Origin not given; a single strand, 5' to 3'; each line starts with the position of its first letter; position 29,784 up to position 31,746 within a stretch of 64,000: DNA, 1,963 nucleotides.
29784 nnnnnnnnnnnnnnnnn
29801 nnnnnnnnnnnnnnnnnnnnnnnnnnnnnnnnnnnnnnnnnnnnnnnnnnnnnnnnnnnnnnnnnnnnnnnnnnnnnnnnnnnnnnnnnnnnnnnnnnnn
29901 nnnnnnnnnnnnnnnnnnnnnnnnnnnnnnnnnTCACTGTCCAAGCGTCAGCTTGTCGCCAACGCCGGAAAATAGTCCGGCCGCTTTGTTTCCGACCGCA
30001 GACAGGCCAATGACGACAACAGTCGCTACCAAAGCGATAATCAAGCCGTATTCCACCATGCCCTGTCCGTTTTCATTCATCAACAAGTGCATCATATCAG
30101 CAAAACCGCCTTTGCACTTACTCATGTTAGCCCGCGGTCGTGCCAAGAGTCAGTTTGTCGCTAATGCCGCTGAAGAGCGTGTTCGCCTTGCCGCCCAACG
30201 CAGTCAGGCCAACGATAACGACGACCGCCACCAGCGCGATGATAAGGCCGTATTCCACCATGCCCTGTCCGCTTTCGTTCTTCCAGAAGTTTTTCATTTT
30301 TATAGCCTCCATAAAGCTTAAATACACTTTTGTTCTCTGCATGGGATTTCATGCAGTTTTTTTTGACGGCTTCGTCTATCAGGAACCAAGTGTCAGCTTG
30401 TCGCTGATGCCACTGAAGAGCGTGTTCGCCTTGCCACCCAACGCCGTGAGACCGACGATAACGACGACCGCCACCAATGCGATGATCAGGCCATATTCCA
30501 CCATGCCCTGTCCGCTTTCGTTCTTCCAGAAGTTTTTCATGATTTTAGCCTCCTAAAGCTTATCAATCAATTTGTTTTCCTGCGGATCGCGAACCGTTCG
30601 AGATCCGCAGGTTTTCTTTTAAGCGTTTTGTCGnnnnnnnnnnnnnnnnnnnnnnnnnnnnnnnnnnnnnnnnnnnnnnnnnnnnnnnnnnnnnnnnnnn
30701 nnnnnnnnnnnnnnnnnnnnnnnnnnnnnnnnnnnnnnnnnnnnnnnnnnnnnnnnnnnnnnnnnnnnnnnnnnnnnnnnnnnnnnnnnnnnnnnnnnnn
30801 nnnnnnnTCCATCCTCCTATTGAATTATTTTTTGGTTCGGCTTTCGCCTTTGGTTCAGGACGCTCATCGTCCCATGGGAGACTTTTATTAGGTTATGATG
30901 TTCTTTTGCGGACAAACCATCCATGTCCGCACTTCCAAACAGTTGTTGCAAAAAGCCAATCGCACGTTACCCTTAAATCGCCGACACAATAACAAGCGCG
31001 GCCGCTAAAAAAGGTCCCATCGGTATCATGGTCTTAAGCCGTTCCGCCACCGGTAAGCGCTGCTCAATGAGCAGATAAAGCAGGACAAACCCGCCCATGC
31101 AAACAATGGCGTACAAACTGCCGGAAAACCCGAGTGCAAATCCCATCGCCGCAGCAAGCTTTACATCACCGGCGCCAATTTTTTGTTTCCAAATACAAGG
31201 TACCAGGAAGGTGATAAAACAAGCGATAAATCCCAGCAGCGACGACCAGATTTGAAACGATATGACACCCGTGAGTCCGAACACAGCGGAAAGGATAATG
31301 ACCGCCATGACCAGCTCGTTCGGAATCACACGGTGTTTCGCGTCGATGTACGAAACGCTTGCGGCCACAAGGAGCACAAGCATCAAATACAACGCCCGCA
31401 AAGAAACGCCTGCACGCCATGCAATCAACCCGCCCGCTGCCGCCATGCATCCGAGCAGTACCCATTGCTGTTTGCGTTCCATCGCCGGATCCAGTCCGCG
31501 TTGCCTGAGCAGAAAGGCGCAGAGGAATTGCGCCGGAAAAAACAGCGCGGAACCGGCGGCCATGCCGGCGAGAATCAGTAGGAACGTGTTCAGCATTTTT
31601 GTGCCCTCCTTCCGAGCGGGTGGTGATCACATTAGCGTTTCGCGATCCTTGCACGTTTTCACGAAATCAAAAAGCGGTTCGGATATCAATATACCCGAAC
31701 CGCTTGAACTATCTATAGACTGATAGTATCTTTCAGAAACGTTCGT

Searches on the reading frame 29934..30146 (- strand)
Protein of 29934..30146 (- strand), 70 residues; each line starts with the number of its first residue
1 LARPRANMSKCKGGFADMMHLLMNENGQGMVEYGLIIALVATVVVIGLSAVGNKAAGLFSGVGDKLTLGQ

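Call 6: search_protein_families(library=pfam, proteins=[window:29934-30146:-], max_evalue=0.01)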
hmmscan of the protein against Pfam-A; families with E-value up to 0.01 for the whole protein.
window:29934-30146:- (70 aa): 2 families
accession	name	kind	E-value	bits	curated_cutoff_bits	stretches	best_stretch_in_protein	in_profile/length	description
PF04964.19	Flp_Fap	-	1.7e-08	34.6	32.2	1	22-65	2-45/46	Flp/Fap pilin component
PF04021.17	Class_IIIsignal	-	0.0049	17.2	23.7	1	27-46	3-22/27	Class III signal peptide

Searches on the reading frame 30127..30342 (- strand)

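Call 5: search_protein_families(library=pfam, proteins=[window:30127-30342:-], max_evalue=0.01)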
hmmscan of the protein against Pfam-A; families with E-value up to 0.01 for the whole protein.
window:30127-30342:- (71 aa): 3 families
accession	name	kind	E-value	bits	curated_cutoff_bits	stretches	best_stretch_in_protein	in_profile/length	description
PF04964.19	Flp_Fap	-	1.1e-13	51.2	32.2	1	19-63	1-45/46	Flp/Fap pilin component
PF16982.10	Flp1_like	-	9.7e-05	22.2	33.5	1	18-63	1-46/49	Putative Flagellin, Flp1-like, domain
PF18898.5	DUF5654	-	0.0091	16.4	23.8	0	8-52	23-70/71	Family of unknown function (DUF5654)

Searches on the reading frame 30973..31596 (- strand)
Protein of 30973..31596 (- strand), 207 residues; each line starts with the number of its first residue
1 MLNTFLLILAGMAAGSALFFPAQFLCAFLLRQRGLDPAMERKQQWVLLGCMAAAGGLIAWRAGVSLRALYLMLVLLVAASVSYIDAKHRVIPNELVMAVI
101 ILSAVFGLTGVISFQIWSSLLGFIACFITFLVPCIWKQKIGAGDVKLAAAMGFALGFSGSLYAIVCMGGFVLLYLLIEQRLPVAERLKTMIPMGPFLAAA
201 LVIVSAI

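Call 5: search_protein_families(library=pfam, proteins=[window:30973-31596:-], max_evalue=0.01)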
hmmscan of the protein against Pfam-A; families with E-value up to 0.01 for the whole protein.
window:30973-31596:- (207 aa): 3 families
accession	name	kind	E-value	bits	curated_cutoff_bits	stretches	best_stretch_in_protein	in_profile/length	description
PF01478.23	Peptidase_A24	-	6.4e-15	55.9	26.5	1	73-174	2-102/104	Type IV leader peptidase family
PF14256.11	YwiC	-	0.00053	20.7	25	1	11-105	30-122/126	YwiC-like protein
PF03169.20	OPT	-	0.0043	16.2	25.8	1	92-202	509-609/623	OPT oligopeptide transporter protein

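Call 9: find_encoding_contigs(protein=window:30973-31596:-, flank=3000, max_places=10)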
Protein window:30973-31596:- (207 aa): no gene with exactly this product is on record in the collection.

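Call 10: find_homologous_proteins(query=window:30973-31596:-)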
Query window:30973-31596:- (207 aa): 322 proteins with E <= 0.001 among 2243 candidates; the best 120 are listed.
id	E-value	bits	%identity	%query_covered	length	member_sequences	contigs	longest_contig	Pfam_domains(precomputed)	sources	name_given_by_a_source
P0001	6.4e-123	426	100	100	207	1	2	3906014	PF01478.24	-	-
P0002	1.2e-122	425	99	100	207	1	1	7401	PF01478.24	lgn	-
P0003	1.1e-119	415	96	100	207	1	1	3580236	PF01478.24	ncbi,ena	-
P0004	4.2e-119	414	95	100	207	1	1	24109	PF01478.24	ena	-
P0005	2.7e-114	398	91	100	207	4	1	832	PF01478.24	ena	-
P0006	2.1e-111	388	89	100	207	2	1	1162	PF01478.24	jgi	jgi:leader peptidase (prepilin peptidase)/N-methyltransferase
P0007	2.5e-110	385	90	100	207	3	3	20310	PF01478.24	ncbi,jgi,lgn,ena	-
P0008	5.1e-108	377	88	100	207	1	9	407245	PF01478.24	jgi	jgi:leader peptidase (prepilin peptidase)/N-methyltransferase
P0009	1.5e-90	320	76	92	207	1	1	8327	PF01478.24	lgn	-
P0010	4.0e-86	306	74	92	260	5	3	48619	PF01478.24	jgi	-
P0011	1.2e-81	291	69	99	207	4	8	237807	PF01478.24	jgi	jgi:Flp pilus assembly protein protease CpaA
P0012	2.5e-77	277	63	100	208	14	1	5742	PF01478.24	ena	-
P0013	4.2e-75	270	73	86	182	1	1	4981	PF01478.24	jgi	-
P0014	1.2e-73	265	62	100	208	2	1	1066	PF01478.24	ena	-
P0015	2.4e-73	264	59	99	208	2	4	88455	PF01478.24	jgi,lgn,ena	jgi:leader peptidase (prepilin peptidase)/N-methyltransferase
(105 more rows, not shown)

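Call 12: find_related_loci(query=A1, collection=genome_contigs, flank=3000)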
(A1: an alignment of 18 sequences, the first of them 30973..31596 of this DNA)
Query A1 (207 aa) in genome_contigs; peptide patterns used: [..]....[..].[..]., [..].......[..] (x = any residue, [..] = any of these).
409 stretches matched a pattern; 165 encode a relative of the query (tblastn E <= 1e-3); the best 80 are kept; 80 distinct loci.
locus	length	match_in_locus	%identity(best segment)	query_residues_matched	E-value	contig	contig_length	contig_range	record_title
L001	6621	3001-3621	96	1-207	3e-128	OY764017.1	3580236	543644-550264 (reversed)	MAG: Christensenellaceae bacterium isolate da863df8-3121-48c8-a9fd-195775925dd7 genome assembly, chromosome: 1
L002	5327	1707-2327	90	1-207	5e-119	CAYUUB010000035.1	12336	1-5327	MAG TPA_asm: uncultured Oscillospiraceae bacterium isolate binchicken_co271_13 genome assembly, contig: NODE_8726_length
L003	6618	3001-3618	64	2-207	2e-79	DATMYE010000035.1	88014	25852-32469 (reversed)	MAG TPA_asm: Clostridia bacterium isolate SMAG_U13138 k141_104018, whole genome shotgun sequence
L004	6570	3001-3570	74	18-207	1e-79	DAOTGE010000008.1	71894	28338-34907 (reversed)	MAG TPA_asm: Eubacteriales bacterium isolate AMR_MDS_3085 NODE_329_length_71894_cov_8.734350, whole genome shotgun seque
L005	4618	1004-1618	60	1-205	5e-76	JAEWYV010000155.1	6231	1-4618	MAG: Bacillota bacterium isolate OH_SFB_182 k127_991424, whole genome shotgun sequence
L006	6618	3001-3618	61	2-207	4e-73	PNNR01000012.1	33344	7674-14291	MAG: Clostridiales bacterium isolate SW.3.23 SW_1000660_33344, whole genome shotgun sequence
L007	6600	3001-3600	59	8-207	4e-73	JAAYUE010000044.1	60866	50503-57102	MAG: Clostridiales bacterium isolate AS27yjCOA_135 108951_AS27, whole genome shotgun sequence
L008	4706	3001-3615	57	1-205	2e-72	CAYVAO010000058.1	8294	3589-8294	MAG TPA_asm: uncultured Christensenella sp. isolate SRP167436_co1_26 genome assembly, contig: NODE_14504_length_8294_cov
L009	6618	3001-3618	61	2-207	2e-71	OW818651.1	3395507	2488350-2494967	metagenome genome assembly, chromosome: 1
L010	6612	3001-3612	55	2-205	1e-71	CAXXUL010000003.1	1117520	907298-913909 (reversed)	MAG: Christensenellaceae bacterium isolate 01a02c0c-5802-4c47-8e2d-6646ecf7da28 genome assembly, contig: contig_3, whole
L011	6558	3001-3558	59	20-205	1e-71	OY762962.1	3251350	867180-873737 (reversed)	MAG: Christensenellaceae bacterium isolate 71fbd196-4d72-4d9d-b023-dc0a1f92e7b0 genome assembly, chromosome: 1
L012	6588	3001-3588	58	1-196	2e-70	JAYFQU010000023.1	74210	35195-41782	MAG: Christensenella sp. isolate CA_33 c_CA_000000045344, whole genome shotgun sequence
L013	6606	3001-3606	58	6-207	5e-70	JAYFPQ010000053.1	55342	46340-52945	MAG: Christensenella sp. isolate CA_127_R1 c_CA_000000044961, whole genome shotgun sequence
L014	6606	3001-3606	58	6-207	4e-70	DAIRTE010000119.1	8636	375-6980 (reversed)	MAG TPA_asm: Clostridia bacterium isolate CTOTU7604 NODE_12804_length_8636_cov_9.911432, whole genome shotgun sequence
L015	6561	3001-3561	64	21-207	5e-70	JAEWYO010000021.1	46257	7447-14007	MAG: Bacillota bacterium isolate OH_SFB_175 k127_1080935, whole genome shotgun sequence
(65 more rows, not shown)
